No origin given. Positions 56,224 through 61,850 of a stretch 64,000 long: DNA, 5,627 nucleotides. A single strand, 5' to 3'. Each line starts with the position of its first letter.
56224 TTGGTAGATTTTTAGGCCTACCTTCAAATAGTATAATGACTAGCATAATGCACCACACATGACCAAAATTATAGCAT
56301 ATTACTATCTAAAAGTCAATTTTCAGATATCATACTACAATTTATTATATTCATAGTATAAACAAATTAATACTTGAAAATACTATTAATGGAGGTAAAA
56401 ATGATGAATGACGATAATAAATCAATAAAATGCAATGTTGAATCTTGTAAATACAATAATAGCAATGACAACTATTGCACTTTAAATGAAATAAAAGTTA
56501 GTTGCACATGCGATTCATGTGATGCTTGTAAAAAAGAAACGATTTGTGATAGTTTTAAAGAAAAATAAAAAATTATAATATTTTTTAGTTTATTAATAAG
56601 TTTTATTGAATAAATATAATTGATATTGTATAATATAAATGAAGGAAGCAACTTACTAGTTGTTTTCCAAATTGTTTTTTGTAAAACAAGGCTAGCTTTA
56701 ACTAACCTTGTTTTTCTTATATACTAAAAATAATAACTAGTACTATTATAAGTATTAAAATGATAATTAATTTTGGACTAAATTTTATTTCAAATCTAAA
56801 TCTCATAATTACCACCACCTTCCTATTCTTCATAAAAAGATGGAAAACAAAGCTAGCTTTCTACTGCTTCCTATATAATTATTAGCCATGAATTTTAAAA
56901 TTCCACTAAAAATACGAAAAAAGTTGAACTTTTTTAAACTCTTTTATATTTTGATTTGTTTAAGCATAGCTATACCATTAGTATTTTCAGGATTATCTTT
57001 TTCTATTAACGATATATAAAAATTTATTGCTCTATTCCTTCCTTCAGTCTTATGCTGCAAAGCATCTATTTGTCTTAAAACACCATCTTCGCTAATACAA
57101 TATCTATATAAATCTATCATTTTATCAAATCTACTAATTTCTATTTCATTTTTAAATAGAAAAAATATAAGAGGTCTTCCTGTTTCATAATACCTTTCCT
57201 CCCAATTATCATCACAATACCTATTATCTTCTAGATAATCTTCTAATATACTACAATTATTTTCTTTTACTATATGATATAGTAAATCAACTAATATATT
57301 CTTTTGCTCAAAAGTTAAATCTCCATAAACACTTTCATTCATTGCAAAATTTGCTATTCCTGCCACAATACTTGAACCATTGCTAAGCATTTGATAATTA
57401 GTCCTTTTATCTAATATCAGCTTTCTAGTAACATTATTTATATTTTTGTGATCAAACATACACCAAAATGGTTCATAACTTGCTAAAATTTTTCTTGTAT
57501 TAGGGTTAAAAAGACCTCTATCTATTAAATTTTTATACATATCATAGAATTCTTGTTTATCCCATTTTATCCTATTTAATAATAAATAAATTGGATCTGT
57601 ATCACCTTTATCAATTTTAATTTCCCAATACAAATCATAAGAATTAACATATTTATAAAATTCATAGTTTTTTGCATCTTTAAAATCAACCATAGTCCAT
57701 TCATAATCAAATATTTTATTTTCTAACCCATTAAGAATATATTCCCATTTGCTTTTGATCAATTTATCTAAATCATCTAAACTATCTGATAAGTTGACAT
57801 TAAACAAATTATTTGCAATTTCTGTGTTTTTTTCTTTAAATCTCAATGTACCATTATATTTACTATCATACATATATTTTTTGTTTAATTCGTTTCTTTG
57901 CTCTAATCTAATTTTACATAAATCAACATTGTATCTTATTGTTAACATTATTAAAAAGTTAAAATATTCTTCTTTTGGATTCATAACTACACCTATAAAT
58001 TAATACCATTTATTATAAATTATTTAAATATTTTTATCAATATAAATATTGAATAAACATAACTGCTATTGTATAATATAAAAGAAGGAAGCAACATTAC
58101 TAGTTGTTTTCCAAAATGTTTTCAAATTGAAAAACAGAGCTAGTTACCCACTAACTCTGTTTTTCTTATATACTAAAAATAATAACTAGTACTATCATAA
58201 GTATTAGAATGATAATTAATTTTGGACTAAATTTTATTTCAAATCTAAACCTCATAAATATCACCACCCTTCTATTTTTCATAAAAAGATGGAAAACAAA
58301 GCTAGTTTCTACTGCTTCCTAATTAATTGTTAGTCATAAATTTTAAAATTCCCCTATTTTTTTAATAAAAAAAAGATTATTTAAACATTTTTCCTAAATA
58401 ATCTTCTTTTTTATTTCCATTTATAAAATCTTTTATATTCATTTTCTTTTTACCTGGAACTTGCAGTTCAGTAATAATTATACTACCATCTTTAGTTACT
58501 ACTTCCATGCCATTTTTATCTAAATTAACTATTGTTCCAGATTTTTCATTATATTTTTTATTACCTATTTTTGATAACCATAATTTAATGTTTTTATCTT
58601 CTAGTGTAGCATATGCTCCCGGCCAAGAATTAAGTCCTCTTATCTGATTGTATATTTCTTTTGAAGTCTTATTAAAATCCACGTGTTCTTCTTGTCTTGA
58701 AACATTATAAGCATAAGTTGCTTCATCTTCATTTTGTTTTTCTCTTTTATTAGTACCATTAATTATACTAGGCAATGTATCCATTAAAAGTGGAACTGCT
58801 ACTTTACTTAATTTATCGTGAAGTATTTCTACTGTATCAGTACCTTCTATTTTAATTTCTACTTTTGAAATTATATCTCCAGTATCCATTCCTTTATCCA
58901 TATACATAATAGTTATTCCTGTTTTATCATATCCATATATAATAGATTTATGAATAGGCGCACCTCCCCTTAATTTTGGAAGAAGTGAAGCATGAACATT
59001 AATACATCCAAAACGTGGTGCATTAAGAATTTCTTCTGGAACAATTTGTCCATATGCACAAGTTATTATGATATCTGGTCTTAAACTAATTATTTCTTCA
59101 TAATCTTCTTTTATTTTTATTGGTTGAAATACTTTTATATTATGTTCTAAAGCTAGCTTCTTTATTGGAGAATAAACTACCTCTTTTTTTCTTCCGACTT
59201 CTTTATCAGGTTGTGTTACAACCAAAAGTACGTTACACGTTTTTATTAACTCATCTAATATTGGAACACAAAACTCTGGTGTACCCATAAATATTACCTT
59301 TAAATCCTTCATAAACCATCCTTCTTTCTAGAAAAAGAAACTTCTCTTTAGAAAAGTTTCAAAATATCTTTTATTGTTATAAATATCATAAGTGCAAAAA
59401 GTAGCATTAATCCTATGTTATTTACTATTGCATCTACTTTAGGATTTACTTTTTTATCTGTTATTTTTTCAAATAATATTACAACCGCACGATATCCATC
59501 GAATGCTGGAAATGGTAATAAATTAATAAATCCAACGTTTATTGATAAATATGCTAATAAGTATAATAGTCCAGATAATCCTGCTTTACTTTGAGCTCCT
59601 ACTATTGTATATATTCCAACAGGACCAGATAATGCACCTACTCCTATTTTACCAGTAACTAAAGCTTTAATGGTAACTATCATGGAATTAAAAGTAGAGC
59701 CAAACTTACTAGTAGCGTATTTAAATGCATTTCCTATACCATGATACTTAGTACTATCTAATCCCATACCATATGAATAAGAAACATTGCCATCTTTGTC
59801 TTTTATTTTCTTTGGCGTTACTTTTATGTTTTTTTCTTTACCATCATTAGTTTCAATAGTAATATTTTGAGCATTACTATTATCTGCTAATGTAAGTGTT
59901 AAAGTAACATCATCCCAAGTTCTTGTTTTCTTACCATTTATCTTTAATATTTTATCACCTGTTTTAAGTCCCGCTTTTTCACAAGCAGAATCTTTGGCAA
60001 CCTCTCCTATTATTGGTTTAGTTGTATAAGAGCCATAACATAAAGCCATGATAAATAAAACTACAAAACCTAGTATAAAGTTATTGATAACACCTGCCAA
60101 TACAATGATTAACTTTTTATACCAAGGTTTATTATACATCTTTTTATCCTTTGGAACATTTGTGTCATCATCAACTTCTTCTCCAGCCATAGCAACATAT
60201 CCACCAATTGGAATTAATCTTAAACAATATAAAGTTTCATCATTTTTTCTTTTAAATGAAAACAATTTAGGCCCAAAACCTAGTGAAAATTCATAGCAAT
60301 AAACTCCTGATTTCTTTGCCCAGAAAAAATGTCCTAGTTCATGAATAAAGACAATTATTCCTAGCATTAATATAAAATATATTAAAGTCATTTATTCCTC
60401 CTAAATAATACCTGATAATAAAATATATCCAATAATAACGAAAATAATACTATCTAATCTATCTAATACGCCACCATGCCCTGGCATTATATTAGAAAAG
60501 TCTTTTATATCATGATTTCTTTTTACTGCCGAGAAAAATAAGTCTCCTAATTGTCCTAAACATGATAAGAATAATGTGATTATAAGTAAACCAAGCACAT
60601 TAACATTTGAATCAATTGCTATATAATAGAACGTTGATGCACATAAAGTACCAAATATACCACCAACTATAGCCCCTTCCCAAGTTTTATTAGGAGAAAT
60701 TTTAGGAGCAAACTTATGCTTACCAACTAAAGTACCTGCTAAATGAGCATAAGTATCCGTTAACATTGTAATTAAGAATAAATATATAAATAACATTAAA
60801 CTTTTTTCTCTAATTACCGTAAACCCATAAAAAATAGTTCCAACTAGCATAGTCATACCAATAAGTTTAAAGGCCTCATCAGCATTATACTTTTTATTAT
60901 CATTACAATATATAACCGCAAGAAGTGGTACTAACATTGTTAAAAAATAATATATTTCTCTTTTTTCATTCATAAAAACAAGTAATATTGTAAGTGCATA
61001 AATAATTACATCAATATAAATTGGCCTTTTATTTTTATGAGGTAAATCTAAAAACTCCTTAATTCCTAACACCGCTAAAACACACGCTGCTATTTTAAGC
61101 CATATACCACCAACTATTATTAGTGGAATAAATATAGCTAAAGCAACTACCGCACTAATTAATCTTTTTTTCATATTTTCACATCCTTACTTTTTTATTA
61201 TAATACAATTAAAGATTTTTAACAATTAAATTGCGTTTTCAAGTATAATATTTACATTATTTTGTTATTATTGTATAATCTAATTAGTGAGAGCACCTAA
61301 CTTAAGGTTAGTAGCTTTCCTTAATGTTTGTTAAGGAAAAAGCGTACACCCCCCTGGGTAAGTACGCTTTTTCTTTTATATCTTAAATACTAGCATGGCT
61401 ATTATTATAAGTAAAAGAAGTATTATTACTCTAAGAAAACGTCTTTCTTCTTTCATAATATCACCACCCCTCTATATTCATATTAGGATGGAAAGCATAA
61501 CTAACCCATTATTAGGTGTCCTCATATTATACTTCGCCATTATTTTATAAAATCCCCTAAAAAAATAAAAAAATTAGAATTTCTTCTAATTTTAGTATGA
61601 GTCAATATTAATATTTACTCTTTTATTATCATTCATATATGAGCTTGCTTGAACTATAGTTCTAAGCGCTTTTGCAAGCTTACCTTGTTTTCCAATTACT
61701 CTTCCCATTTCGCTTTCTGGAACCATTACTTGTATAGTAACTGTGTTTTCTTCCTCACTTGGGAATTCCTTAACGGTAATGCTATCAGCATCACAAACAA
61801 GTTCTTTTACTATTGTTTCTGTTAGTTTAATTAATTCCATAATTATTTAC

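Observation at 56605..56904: Convergent small RNA plus 29-aa hydrophobic peptide gene sharing one terminator: a type I toxin-antitoxin-like module missing from the ORF track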

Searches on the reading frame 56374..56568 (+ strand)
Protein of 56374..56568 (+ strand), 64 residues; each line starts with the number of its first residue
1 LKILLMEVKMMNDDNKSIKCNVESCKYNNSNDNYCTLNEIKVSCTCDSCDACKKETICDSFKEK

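Call 14: search_protein_families(library=ncbifam, proteins=[window:56374-56568:+], max_evalue=10)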
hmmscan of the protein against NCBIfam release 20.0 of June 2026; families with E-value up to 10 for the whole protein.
window:56374-56568:+ (64 aa): 0 families

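Call 15: search_protein_families(library=pfam, proteins=[window:56374-56568:+], max_evalue=10)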
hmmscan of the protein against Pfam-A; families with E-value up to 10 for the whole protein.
window:56374-56568:+ (64 aa): 3 families
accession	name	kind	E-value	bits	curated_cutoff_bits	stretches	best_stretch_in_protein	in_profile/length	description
PF07561.16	DUF1540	-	1.3e-08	35.3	22.1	1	18-61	1-40/40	Domain of Unknown Function (DUF1540)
PF22462.2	Ctf19_RWD2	-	0.19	12.4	26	1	17-46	7-36/77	Ctf19, second RWD domain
PF12785.12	VESA1_N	-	2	7.6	22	1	14-63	138-187/448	Variant erythrocyte surface antigen-1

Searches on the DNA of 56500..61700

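Call 57: search_rna_families(source=window, start=56500, end=61700, threshold=evalue, max_evalue=5)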
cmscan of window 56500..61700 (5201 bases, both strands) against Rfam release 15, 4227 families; matches with E-value up to 5: 2.
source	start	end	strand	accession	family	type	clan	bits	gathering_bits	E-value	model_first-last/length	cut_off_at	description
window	61334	61420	-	RF04338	Plastid-psbJ-2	Cis-reg;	CL00152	22.6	65.6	0.5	1-144/144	no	Plastid-psbJ-2 3UTR RNA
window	58131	58209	-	RF02397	sau-5971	Gene; sRNA;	-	20.1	90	4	1-96/96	no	Staphylococcus sRNA sau-5971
